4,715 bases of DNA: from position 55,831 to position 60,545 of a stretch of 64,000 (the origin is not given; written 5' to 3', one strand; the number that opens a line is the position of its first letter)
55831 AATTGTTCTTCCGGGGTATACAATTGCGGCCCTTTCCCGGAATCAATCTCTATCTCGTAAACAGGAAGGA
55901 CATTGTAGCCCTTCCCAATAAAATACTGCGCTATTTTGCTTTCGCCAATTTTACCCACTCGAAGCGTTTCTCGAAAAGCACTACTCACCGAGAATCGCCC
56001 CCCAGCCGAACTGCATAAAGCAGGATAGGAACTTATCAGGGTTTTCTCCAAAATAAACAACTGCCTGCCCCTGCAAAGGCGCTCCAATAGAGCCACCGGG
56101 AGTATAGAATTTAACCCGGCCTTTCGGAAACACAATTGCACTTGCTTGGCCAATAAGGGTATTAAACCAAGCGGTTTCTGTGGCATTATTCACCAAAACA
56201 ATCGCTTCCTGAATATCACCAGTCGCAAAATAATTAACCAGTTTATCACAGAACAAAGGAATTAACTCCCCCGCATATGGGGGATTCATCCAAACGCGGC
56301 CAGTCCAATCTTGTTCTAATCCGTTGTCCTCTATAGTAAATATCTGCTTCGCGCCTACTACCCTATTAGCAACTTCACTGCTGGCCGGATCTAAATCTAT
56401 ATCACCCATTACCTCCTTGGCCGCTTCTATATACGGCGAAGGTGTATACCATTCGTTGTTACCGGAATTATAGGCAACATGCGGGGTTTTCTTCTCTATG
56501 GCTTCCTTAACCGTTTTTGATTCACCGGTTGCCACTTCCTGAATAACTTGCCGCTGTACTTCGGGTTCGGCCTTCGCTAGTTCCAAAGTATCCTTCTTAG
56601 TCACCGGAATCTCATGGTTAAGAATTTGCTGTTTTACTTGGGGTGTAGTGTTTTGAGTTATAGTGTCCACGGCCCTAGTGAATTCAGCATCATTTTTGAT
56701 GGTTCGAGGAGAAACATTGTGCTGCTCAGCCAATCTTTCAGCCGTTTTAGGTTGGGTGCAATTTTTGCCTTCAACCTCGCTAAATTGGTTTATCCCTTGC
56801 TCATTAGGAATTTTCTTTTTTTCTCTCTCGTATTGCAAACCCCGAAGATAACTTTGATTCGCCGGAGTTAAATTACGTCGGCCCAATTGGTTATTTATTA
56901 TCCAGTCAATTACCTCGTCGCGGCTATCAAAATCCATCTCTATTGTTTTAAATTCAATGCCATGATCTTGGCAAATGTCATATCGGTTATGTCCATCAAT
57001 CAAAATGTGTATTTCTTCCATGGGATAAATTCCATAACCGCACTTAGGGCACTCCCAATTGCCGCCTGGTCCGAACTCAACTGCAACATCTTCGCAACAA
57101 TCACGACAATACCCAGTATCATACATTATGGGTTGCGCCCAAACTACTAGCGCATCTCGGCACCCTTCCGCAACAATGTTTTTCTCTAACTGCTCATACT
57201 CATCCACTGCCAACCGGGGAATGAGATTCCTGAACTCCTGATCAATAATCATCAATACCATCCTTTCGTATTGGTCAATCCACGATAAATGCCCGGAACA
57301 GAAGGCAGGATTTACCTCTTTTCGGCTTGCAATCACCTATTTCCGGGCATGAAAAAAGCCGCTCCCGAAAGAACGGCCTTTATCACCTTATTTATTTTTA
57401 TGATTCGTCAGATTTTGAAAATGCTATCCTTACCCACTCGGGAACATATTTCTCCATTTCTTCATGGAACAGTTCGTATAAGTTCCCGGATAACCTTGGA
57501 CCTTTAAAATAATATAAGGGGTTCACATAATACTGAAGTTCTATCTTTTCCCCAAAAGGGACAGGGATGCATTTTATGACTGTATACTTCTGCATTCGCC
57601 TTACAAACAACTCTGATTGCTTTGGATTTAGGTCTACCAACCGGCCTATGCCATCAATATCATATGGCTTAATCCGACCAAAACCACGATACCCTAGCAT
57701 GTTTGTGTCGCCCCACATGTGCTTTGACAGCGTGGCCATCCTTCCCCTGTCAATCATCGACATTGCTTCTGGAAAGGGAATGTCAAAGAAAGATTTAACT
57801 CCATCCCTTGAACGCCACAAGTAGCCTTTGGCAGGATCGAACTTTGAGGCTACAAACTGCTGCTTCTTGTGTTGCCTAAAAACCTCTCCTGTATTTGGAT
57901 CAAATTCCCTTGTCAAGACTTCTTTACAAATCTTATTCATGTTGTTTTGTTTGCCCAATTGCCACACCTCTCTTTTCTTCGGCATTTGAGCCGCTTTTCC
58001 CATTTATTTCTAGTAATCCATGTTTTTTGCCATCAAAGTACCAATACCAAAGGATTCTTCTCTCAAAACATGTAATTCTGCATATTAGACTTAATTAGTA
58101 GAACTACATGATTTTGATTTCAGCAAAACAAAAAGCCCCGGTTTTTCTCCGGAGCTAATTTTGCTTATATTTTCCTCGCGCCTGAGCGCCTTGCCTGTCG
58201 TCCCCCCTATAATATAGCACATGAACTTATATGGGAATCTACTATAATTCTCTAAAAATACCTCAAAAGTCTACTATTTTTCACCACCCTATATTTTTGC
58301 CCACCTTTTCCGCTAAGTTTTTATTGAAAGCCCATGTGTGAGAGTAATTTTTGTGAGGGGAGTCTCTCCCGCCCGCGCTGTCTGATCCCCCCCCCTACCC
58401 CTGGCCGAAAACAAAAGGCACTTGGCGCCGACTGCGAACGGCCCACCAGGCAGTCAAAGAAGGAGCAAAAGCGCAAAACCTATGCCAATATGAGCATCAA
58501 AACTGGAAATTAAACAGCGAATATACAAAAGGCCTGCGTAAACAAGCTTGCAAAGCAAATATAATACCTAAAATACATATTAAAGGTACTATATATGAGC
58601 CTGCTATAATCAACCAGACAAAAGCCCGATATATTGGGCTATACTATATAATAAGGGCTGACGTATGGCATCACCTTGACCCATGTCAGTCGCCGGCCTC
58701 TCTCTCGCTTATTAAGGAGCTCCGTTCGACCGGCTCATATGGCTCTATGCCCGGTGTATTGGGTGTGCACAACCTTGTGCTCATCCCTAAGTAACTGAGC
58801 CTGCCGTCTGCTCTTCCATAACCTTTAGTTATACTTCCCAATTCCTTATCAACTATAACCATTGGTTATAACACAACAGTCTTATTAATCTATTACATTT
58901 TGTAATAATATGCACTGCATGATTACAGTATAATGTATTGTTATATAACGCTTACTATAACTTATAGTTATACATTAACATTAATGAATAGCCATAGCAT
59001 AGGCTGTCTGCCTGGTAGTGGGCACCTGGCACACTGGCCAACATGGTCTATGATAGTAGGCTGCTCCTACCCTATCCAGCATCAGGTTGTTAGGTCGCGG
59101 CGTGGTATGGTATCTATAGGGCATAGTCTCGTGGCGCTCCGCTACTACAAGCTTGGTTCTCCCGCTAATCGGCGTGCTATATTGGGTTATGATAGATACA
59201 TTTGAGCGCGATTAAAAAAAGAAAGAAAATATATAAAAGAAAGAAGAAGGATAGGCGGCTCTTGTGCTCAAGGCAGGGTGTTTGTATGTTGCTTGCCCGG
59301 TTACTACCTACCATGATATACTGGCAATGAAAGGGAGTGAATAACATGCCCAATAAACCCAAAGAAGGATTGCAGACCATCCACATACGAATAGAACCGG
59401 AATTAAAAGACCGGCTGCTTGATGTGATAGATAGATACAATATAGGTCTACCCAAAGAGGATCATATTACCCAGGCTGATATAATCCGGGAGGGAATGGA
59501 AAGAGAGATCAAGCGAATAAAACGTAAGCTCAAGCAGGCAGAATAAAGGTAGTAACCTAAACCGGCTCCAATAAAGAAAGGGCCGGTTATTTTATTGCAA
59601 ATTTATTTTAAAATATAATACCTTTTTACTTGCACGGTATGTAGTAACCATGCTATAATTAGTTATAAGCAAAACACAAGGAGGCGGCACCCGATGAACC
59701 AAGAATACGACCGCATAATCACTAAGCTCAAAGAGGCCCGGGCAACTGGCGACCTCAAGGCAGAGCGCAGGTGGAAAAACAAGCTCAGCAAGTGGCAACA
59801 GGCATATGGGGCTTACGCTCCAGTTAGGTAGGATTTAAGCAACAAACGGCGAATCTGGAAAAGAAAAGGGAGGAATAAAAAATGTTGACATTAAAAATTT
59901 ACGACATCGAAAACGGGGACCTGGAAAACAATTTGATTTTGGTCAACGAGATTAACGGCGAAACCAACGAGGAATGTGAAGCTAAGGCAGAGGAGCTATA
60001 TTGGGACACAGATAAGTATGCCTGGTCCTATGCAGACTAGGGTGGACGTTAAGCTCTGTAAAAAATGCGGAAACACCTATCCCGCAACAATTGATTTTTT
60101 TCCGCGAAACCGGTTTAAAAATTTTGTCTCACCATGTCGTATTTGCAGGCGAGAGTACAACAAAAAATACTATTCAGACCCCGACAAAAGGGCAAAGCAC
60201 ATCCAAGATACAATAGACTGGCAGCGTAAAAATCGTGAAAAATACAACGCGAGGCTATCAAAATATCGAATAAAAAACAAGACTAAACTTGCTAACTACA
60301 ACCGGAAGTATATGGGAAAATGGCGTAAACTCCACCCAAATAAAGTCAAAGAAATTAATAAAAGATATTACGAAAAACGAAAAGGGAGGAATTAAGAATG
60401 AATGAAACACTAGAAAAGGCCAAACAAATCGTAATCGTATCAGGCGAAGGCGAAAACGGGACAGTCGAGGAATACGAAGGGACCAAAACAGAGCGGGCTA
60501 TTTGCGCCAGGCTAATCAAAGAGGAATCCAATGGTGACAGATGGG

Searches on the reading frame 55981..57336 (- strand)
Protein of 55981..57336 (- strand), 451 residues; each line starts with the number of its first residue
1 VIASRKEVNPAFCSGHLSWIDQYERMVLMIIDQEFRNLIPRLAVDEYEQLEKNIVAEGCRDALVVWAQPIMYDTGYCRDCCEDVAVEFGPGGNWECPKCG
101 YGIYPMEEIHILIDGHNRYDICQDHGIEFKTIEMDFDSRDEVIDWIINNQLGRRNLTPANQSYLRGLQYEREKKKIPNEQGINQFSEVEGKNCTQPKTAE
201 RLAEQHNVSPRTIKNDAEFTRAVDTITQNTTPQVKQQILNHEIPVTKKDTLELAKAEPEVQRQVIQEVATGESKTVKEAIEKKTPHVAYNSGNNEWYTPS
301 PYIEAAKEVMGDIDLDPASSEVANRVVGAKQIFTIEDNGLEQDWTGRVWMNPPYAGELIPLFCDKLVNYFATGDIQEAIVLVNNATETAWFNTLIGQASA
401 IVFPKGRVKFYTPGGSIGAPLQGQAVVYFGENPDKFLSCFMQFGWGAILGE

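Call 60: search_protein_families(library=phrogs, proteins=[window:55981-57336:-], max_evalue=0.001)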
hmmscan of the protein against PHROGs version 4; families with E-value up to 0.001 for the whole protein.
window:55981-57336:- (451 aa): 5 families
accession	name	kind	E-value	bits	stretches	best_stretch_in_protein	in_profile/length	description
phrog_111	-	other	5.6e-36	125.9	1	273-444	44-216/345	DNA methyltransferase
phrog_4715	-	DNA, RNA and nucleotide metabolism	2.3e-07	30.6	1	45-286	169-360/630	ParB-like partition protein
phrog_22740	-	unknown function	2.2e-06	29.1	1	289-357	7-74/99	-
phrog_21315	-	unknown function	5.2e-06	26.7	1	112-257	56-180/415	-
phrog_17439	-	unknown function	0.00018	22.1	0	107-256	63-226/240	-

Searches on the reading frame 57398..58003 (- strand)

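Call 60: search_protein_families(library=phrogs, proteins=[window:57398-58003:-], max_evalue=0.001)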
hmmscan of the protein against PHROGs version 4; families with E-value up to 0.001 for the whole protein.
window:57398-58003:- (201 aa): 1 family
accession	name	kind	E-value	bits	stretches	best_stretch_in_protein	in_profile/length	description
phrog_31110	-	unknown function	3.8e-22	79.9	1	60-195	30-159/170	-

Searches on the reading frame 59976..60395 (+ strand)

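Call 60: search_protein_families(library=phrogs, proteins=[window:59976-60395:+], max_evalue=0.001)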
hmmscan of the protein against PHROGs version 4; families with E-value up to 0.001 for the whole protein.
window:59976-60395:+ (139 aa): 3 families
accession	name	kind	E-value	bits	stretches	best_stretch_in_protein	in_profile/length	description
phrog_2340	-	DNA, RNA and nucleotide metabolism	1.2e-05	26.5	1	23-126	6-107/171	endonuclease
phrog_1035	-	DNA, RNA and nucleotide metabolism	0.00012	23.1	1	25-108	63-151/271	endonuclease VII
phrog_2255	-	DNA, RNA and nucleotide metabolism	0.00046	20.7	0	20-85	48-99/211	HNH endonuclease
